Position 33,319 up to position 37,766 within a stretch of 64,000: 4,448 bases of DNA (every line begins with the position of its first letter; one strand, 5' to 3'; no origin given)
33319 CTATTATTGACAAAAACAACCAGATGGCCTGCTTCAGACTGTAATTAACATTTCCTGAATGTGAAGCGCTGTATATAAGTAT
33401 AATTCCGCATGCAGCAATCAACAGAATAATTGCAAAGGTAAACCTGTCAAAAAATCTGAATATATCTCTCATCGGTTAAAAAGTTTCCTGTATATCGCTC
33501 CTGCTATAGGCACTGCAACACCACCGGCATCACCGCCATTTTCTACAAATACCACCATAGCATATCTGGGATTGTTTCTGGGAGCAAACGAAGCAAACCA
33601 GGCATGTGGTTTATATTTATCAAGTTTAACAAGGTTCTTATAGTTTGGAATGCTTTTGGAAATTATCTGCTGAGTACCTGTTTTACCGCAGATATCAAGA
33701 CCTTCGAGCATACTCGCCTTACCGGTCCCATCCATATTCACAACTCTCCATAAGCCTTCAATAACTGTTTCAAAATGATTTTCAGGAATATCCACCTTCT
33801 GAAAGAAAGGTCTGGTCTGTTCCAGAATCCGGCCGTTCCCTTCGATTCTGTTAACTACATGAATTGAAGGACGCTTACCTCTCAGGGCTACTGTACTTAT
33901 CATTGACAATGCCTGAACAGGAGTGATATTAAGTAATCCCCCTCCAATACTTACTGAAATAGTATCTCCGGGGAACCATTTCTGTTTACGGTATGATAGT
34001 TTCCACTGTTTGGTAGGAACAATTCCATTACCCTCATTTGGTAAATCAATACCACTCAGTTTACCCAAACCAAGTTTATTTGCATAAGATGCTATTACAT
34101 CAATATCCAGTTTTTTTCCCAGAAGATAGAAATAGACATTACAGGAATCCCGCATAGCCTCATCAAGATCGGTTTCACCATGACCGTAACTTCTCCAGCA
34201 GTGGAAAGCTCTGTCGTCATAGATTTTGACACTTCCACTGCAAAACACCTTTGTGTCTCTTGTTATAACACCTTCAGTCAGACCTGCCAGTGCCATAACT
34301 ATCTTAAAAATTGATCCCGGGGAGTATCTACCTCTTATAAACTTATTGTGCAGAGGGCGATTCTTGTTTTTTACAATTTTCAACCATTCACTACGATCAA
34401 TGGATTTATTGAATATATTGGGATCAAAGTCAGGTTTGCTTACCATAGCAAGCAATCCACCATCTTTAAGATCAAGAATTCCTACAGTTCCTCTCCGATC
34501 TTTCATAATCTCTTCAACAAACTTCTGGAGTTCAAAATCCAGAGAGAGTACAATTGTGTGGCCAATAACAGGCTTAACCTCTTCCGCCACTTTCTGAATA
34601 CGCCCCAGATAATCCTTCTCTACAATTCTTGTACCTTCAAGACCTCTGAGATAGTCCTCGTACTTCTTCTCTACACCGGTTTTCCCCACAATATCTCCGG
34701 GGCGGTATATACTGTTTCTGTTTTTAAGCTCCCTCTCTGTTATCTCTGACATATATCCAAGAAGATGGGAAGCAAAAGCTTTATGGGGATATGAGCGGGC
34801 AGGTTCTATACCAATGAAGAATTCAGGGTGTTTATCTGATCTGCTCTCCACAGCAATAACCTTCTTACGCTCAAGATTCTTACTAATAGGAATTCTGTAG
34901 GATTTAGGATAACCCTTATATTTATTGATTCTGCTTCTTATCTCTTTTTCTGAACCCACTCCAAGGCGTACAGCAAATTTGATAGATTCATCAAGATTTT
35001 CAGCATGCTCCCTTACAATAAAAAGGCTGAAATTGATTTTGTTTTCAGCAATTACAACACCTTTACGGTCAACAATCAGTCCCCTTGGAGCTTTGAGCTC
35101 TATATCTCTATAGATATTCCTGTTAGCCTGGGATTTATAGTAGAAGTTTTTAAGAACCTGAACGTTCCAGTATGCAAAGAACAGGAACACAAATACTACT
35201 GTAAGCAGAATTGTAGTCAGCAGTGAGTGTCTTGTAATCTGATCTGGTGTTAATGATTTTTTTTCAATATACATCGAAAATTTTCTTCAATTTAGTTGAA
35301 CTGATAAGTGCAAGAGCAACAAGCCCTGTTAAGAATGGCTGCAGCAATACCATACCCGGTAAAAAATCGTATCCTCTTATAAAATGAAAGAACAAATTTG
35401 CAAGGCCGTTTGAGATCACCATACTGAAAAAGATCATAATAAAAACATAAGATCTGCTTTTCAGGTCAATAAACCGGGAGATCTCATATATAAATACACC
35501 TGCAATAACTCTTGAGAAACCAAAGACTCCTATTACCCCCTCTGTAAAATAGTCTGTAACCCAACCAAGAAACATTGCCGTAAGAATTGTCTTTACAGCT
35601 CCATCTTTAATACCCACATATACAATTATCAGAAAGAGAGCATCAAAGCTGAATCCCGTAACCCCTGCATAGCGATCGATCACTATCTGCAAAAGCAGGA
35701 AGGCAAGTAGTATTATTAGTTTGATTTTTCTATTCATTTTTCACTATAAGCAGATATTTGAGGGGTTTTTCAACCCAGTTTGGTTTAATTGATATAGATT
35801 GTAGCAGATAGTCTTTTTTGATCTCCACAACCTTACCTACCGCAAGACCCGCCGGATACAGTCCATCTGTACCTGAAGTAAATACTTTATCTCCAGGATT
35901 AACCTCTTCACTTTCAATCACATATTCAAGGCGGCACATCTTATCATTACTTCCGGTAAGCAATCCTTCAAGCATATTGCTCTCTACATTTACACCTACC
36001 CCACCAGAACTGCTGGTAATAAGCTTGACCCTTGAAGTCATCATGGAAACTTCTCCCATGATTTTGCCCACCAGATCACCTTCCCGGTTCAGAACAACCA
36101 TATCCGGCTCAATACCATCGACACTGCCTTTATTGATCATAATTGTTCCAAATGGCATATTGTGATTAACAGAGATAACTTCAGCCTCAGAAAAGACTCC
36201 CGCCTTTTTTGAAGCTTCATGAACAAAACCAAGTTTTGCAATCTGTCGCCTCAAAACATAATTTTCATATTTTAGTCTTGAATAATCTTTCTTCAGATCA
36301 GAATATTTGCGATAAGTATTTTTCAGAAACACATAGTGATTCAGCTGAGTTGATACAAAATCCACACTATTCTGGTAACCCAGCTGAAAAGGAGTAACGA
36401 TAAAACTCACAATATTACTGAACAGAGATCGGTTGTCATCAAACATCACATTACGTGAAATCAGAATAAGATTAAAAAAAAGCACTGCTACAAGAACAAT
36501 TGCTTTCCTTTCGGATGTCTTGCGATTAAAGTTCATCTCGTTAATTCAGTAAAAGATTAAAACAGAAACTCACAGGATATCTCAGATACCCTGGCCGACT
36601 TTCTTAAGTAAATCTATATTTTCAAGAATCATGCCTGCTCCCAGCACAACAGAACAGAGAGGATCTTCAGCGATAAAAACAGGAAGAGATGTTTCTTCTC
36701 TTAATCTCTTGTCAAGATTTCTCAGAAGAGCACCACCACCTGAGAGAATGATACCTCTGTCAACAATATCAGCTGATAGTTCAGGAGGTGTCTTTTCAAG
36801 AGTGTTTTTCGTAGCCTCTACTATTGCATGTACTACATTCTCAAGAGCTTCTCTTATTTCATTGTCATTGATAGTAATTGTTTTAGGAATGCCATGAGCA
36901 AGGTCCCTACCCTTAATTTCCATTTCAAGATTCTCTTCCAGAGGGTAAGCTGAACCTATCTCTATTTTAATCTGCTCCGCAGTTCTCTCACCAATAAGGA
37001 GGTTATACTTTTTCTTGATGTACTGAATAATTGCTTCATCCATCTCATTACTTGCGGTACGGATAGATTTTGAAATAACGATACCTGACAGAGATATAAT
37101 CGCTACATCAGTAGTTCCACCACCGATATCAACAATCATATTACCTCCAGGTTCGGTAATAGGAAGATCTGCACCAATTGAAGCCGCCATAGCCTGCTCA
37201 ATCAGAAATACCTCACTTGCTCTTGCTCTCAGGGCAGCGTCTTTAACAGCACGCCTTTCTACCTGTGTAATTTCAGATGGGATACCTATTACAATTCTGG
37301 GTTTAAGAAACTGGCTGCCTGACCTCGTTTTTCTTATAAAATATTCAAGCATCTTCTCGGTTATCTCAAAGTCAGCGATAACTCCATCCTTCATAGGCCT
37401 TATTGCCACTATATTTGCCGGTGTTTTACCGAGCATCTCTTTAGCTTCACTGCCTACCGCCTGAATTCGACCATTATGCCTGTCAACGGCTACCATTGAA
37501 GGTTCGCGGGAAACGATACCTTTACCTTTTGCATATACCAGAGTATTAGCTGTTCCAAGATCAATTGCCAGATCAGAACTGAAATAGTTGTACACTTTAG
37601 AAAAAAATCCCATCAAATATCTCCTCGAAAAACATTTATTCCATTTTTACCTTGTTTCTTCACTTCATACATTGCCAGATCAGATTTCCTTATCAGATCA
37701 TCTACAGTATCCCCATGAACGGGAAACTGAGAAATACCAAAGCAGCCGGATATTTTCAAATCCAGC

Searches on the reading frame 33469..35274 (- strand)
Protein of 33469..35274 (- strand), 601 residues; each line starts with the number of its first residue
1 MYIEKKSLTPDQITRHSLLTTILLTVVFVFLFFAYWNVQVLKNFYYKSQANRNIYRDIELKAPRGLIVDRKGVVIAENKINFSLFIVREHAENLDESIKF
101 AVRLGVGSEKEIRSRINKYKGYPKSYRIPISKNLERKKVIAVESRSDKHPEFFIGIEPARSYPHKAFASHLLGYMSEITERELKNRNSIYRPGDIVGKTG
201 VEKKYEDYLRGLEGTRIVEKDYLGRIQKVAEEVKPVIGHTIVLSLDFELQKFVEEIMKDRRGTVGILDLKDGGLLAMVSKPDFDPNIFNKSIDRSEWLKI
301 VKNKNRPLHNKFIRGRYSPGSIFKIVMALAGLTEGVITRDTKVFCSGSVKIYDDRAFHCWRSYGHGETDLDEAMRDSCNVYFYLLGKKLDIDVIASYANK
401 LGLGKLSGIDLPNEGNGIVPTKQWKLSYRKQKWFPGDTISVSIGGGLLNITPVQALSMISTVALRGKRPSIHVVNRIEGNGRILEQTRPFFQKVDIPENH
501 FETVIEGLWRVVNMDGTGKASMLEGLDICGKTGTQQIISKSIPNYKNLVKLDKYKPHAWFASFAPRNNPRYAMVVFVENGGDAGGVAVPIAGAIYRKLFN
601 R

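Call 58: search_protein_families(library=ncbifam, proteins=[window:33469-35274:-])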
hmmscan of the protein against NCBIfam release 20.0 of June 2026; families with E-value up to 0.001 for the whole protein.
window:33469-35274:- (601 aa): 23 families
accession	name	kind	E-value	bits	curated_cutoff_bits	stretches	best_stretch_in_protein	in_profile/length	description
TIGR03423.1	pbp2_mrdA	equivalog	1.8e-175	584.9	455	1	18-600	4-592/593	penicillin-binding protein 2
NF008061.0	PRK10795.1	equivalog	5.1e-96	322.7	962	1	17-598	22-608/634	peptidoglycan DD-transpeptidase MrdA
TIGR02214.1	spoVD_pbp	equivalog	3.4e-75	253.6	688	1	21-600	4-556/636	stage V sporulation protein D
NF051842.1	PBP4_5_Efaec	equivalog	5.4e-42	144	700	1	61-541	162-619/668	penicillin-binding protein PBP4(5)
NF000237.1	MECA_PBP2A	equivalog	2.7e-35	121.8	750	1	59-600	146-658/668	PBP2a family beta-lactam-resistant peptidoglycan transpeptidase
NF000406.1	MECB_PBP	exception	3.5e-31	108.3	1450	1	52-467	138-548/674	PBP2a family beta-lactam-resistant peptidoglycan transpeptidase MecB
NF033378.1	MECD_PBP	exception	4.3e-31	107.9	1450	1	51-418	140-506/678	PBP2a family beta-lactam-resistant peptidoglycan transpeptidase MecD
NF000409.1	MECA_pure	exception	2.4e-30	105.6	1490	1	59-599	146-657/668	PBP2a family beta-lactam-resistant peptidoglycan transpeptidase MecA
NF000407.1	MECC_PBP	exception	3.5e-30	104.8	1500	1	59-599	143-654/665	PBP2a family beta-lactam-resistant peptidoglycan transpeptidase MecC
NF000408.1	MECA2_pure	exception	5.8e-30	104.1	1525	1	59-599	146-657/668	PBP2a family beta-lactam-resistant peptidoglycan transpeptidase MecA2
NF053573.1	PBP2_PenA_Neis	exception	2.5e-29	102.3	1105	1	17-598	26-556/572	peptidoglycan D,D-transpeptidase PBP2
NF000410.1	MECA1_pure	exception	2.8e-28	98.5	1480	1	59-599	145-655/666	PBP2a family beta-lactam-resistant peptidoglycan transpeptidase MecA1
NF038278.1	strep_PBP2B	exception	1.3e-26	93.2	975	2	190-541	256-622/678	penicillin-binding protein PBP2B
NF011685.0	PRK15105.1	subfamily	7e-25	87.6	737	1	18-595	26-554/588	peptidoglycan glycosyltransferase FtsI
NF038271.1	strep_PBP2X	exception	5.4e-20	71.2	1050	1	157-423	180-441/750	penicillin-binding protein PBP2X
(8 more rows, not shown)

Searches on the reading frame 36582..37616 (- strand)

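Call 58: search_protein_families(library=ncbifam, proteins=[window:36582-37616:-])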
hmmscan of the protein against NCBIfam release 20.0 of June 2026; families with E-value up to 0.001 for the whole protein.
window:36582-37616:- (344 aa): 17 families
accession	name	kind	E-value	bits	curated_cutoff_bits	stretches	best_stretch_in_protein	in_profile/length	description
NF010539.0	PRK13927.1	subfamily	2.4e-156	519.8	293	1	10-340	3-335/339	rod shape-determining protein MreB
TIGR00904.1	mreB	subfamily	6e-151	502.2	365.75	1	12-338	1-333/334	MreB/Mrl family cell shape determining protein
NF010540.1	PRK13929.1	exception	1e-125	419.3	515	1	11-339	2-332/334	rod-share determining protein MreBH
NF053558.1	BeeR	equivalog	2e-19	69.8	530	1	69-307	65-306/349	BeeR family actin-like protein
NF040964.1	MamK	subfamily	7.2e-19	68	400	1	16-330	3-318/335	MamK family actin-like protein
TIGR01991.1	HscA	equivalog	2.4e-14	52.8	708.55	1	44-329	66-357/600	Fe-S protein assembly chaperone HscA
NF002399.0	PRK01433.1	equivalog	9e-13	47.7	743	1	53-334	91-357/595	Fe-S protein assembly chaperone HscA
NF003520.0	PRK05183.1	subfamily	1.3e-12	47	620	1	75-329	120-377/621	Fe-S protein assembly chaperone HscA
TIGR01174.1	ftsA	equivalog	1.4e-12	47.4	175.85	1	157-316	196-345/371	cell division protein FtsA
TIGR02350.1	prok_dnaK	equivalog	5.4e-08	31.7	822.55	1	29-327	52-366/596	molecular chaperone DnaK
NF011660.0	PRK15080.1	equivalog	1.4e-07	31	182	1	75-187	64-171/277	ethanolamine utilization protein EutJ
TIGR01175.1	pilM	subfamily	1.4e-07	30.9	133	1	111-327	139-323/348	type IV pilus assembly protein PilM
NF009947.0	PRK13411.1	equivalog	1.8e-07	29.6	1002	1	108-303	136-345/662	molecular chaperone DnaK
NF001413.0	PRK00290.1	equivalog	1.7e-06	26.7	648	1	29-306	54-346/625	molecular chaperone DnaK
NF008673.0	PRK11678.1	equivalog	9.2e-06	24.7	331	1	123-187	175-239/450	molecular chaperone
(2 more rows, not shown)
